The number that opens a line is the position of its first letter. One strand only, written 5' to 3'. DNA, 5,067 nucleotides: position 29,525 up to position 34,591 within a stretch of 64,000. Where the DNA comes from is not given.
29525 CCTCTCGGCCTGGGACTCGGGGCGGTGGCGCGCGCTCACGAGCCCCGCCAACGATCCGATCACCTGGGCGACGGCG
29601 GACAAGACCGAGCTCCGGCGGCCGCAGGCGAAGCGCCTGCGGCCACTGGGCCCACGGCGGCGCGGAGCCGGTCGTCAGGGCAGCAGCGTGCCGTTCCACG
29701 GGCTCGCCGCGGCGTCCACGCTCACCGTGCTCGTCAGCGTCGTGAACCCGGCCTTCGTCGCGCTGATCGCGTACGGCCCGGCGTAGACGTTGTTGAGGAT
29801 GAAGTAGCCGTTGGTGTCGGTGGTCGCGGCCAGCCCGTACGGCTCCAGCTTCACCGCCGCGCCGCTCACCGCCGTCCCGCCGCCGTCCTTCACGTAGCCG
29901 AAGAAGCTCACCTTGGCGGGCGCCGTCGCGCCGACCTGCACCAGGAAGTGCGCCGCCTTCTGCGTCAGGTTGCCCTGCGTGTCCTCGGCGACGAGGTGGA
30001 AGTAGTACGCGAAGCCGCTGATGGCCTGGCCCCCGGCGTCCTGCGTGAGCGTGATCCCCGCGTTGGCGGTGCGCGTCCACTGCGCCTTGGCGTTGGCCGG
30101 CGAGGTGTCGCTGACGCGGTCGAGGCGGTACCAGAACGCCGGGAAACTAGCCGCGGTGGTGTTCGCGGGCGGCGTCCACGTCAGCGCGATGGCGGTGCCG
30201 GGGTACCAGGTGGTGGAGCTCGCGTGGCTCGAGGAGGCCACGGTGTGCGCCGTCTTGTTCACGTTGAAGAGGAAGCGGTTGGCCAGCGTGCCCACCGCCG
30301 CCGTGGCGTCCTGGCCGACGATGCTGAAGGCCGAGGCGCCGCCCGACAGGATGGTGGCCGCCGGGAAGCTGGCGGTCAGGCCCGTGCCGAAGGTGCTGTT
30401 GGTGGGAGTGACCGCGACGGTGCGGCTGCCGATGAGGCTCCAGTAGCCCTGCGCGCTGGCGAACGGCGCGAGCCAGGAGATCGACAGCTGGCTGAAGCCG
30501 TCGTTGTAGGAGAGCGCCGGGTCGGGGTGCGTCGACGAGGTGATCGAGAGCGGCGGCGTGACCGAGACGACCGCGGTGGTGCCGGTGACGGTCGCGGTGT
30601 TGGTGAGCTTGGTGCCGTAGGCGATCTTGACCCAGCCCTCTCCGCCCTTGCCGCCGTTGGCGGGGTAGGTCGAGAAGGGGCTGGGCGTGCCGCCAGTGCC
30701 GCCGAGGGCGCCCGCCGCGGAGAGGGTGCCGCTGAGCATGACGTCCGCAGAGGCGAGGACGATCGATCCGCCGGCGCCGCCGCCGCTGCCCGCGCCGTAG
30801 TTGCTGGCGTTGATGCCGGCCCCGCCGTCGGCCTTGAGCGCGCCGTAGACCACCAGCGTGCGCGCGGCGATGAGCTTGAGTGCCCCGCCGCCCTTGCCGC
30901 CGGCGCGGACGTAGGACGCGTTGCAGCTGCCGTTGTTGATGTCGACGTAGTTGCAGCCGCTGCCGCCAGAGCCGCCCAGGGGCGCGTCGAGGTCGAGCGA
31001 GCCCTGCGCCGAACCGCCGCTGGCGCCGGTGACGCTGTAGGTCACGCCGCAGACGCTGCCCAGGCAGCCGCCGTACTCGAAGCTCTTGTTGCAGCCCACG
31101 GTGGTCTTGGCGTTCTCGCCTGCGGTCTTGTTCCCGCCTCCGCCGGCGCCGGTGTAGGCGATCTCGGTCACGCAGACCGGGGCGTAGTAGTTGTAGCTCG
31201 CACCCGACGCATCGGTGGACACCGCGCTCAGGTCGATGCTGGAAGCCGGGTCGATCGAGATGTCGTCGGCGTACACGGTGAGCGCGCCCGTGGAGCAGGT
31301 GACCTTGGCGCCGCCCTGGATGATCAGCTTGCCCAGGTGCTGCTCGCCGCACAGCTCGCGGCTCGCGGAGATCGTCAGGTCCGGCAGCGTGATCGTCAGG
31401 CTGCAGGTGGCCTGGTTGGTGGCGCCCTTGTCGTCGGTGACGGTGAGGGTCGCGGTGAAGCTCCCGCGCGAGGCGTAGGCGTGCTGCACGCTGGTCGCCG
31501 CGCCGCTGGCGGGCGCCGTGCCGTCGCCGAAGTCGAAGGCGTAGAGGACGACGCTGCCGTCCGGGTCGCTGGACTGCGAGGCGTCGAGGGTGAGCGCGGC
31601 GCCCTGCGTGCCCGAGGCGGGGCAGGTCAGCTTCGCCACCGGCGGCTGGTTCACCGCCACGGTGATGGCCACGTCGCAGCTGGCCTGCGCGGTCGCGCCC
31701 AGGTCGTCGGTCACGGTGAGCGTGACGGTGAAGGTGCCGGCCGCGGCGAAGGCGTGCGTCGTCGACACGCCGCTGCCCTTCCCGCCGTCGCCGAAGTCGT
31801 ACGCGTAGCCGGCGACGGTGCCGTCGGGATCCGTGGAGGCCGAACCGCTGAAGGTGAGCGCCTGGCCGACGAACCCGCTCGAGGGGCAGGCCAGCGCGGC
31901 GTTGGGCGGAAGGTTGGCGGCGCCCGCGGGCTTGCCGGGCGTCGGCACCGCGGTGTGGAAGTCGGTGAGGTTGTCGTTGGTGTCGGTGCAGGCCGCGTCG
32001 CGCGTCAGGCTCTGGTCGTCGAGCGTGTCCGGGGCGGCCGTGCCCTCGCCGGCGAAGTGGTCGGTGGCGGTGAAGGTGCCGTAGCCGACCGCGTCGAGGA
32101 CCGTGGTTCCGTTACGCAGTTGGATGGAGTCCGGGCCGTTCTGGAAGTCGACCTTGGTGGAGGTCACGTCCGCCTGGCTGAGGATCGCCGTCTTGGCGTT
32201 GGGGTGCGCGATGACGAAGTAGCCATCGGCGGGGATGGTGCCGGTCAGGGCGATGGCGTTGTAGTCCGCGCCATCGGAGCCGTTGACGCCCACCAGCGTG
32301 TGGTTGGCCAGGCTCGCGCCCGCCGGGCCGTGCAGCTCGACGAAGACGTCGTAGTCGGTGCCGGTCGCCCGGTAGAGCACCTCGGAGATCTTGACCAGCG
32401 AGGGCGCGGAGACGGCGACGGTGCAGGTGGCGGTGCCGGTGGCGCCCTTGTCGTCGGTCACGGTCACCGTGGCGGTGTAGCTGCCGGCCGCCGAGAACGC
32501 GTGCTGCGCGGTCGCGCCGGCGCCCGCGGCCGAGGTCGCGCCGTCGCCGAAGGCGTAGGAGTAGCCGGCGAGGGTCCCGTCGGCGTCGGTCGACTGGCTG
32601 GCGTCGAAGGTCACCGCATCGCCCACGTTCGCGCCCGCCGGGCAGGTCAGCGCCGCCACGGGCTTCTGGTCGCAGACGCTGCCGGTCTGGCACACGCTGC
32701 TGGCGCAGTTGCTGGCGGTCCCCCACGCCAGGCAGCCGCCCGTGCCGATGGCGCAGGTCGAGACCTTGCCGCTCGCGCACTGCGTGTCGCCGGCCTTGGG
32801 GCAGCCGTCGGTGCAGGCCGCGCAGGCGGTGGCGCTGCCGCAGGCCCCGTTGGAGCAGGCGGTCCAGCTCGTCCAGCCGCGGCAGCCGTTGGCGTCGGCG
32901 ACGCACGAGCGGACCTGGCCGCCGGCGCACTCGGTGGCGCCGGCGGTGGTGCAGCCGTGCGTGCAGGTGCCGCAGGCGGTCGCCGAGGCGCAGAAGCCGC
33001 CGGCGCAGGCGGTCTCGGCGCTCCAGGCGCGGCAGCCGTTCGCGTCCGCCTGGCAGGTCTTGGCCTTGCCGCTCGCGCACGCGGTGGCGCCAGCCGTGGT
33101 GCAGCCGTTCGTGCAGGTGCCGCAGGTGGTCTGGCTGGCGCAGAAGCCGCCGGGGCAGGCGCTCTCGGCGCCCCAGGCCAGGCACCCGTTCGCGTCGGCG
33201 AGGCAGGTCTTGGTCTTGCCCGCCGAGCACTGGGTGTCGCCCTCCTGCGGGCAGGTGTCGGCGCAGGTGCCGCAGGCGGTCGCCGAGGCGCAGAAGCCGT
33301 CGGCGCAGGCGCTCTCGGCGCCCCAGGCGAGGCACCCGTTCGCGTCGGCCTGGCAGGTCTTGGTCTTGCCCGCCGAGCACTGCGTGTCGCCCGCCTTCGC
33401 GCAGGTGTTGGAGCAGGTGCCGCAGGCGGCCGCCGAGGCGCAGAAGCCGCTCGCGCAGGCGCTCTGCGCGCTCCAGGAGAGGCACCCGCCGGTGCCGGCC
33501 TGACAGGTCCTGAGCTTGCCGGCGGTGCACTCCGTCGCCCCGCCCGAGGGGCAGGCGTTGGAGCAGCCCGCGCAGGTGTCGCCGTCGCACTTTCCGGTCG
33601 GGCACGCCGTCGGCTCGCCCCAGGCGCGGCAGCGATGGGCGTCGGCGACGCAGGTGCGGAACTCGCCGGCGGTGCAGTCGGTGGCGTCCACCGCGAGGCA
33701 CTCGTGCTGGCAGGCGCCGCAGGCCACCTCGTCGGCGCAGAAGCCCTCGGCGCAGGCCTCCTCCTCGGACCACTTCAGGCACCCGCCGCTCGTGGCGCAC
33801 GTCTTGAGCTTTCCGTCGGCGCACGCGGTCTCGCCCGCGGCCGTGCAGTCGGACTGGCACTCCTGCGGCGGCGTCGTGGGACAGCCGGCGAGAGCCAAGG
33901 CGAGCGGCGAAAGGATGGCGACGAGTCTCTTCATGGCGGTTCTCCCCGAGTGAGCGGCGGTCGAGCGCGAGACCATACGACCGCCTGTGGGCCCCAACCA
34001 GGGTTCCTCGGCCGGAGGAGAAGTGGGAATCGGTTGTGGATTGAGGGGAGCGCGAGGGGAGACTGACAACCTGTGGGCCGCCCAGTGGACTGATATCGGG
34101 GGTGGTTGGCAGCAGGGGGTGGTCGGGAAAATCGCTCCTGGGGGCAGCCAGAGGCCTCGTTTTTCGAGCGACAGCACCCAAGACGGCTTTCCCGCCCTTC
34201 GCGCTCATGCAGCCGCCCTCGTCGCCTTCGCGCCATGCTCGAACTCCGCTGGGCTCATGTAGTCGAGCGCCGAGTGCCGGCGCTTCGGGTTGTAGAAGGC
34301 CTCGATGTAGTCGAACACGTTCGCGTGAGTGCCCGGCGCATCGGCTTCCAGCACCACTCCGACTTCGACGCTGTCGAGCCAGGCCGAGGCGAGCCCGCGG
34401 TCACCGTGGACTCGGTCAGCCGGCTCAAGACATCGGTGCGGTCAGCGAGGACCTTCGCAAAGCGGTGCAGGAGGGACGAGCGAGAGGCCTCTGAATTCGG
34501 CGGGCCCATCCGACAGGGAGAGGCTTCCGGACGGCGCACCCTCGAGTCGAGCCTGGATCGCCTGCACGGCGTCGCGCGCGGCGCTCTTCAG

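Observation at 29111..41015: The last ~85 nt of mfd (with its stop codon) are directly repeated 11.7 kb downstream, bracketing a second accessory block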

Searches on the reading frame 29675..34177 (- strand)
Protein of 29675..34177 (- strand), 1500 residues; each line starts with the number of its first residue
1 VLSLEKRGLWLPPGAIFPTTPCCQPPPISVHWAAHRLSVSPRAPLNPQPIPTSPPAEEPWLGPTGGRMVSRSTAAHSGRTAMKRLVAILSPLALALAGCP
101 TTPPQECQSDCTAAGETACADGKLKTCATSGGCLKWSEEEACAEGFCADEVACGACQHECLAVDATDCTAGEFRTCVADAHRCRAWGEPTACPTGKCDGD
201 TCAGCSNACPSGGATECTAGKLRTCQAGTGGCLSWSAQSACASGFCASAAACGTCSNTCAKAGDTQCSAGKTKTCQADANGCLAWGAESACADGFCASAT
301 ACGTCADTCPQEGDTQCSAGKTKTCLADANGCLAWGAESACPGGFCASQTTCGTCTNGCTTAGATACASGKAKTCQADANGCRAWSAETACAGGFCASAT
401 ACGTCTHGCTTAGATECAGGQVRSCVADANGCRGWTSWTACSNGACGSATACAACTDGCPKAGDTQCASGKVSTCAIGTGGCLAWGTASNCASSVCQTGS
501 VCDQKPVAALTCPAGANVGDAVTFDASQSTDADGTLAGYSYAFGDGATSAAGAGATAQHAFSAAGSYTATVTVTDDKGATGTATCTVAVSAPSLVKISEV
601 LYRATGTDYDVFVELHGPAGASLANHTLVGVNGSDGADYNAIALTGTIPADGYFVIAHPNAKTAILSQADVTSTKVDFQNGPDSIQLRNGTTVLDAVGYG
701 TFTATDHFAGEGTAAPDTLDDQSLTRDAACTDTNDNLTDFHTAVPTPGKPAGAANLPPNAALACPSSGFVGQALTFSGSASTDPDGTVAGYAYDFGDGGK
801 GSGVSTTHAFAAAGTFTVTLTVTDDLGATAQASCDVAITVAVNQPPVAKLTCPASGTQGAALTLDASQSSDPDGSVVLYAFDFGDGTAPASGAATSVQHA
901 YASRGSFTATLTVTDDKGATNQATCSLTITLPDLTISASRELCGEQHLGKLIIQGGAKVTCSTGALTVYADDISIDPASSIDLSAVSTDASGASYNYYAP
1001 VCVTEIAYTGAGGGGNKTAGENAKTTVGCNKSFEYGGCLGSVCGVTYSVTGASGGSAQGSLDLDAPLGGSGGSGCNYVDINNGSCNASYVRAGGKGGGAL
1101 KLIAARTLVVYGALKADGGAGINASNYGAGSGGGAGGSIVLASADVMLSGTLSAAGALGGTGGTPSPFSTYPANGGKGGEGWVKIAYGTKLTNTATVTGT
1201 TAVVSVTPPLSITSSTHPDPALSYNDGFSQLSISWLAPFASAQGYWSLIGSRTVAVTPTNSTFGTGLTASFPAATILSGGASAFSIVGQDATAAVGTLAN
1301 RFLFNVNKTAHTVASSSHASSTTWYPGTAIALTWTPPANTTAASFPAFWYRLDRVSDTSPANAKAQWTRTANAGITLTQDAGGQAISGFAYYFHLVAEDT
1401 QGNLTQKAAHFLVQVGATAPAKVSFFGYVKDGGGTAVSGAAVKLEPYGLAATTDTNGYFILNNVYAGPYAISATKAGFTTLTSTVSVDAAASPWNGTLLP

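Call 12: search_protein_families(library=pfam, proteins=[window:29675-34177:-], max_evalue=0.01)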
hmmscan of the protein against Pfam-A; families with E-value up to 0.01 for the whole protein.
window:29675-34177:- (1500 aa): 8 families
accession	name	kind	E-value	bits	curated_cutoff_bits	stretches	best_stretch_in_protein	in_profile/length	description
PF18911.6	PKD_4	-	1.8e-60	201.4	27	3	843-928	1-82/85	PKD domain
PF00801.26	PKD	-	9.6e-38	128.5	23.5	3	852-924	4-76/80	PKD domain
PF22352.2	K319L-like_PKD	-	2.5e-16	59.9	27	3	520-589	12-84/84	K319L-like, PKD domain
PF13620.12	CarboxypepD_reg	-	1.9e-09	38.1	32.3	1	1427-1490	4-72/82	Carboxypeptidase regulatory-like domain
PF13715.12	CarbopepD_reg_2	-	3.7e-08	33.7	32.2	1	1427-1488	3-65/88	CarboxypepD_reg-like domain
PF00932.25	LTD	-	7e-07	30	34.3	1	590-700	3-108/109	Lamin Tail Domain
PF17963.7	Big_9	-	0.0015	19.8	23.6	1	843-928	1-89/89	Bacterial Ig domain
PF19077.6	Big_13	-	0.0045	17.9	27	0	559-588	69-99/102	Bacterial Ig-like domain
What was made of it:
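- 29675..34177 (-): Giant lipoprotein, convergent with mfd. JGI calls it as 29675-33934. Pfam finds PKD_4 three times, LTD and CarboxypepD_reg (call 12).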

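Call 63: find_encoding_contigs(protein=window:29675-33934:-, flank=10000, max_places=6)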
Protein window:29675-33934:- (1419 aa): 1 contig read that carries it; 1 place shown.
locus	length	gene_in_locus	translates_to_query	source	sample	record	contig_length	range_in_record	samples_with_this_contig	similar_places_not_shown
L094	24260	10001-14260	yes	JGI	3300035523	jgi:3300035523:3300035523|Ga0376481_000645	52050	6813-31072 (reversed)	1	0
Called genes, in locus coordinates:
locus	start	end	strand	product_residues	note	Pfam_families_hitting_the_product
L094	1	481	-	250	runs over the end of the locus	-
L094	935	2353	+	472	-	-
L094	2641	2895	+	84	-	-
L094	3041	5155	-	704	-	PF01145:Band_7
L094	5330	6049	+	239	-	PF04542:Sigma70_r2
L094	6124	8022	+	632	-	PF00069:Pkinase, PF07714:PK_Tyr_Ser-Thr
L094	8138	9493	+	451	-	PF13646:HEAT_2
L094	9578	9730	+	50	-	PF13333:rve_2 (weak)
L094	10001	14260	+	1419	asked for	PF00801:PKD, PF18911:PKD_4, PF00801:PKD, PF18911:PKD_4, PF00801:PKD, PF18911:PKD_4, PF13620:CarboxypepD_reg, PF13715:CarbopepD_reg_2, +1 more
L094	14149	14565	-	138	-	-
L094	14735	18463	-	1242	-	PF17757:UvrB_inter, PF02559:CarD_TRCF_RID, PF00270:DEAD, PF04851:ResIII, PF00271:Helicase_C, PF03461:TRCF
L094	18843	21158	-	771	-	PF01804:Penicil_amidase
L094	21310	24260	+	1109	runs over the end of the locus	PF13353:Fer4_12, PF04055:Radical_SAM, PF02901:PFL-like, PF01228:Gly_radical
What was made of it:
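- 29675..34177 (-): The JGI gene call is in call 63.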

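Call 75: search_protein_families(library=ncbifam, proteins=[window:29675-33934:-], max_evalue=0.001)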
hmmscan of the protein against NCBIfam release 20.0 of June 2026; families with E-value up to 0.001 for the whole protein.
window:29675-33934:- (1419 aa): 3 families
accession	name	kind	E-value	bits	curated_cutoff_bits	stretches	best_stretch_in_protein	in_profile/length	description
NF033932.1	LapB_rpt_80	domain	3.3e-05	24.1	45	0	733-766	1-33/83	LapB repeat-containing protein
NF058578.1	CPR_pilus_PamR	equivalog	8.8e-05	21.5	300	0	462-500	187-230/297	pilus system RbmA-like protein PamR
NF012211.1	tand_rpt_95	domain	0.00088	19.2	90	0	724-768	51-94/98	tandem-95 repeat protein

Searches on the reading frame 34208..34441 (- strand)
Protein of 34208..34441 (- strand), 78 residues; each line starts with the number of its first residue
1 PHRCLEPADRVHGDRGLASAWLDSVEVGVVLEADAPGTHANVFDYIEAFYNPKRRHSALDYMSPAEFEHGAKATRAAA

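Call 68: search_protein_families(library=pfam, proteins=[window:34208-34441:-], max_evalue=1)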
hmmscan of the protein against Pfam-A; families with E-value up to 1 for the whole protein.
window:34208-34441:- (78 aa): 2 families
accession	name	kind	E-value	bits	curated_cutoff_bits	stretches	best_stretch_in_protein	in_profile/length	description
PF13333.12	rve_2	-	1.3e-06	28.8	22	1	40-68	25-52/56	Integrase core domain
PF13683.12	rve_3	-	0.011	15.9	26.5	1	49-64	52-67/67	Integrase core domain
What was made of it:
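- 34208..34330 (-): C-terminal remnant of an IS3-family transposase (...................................). rve_2 at E = 1.3e-6 (call 68).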
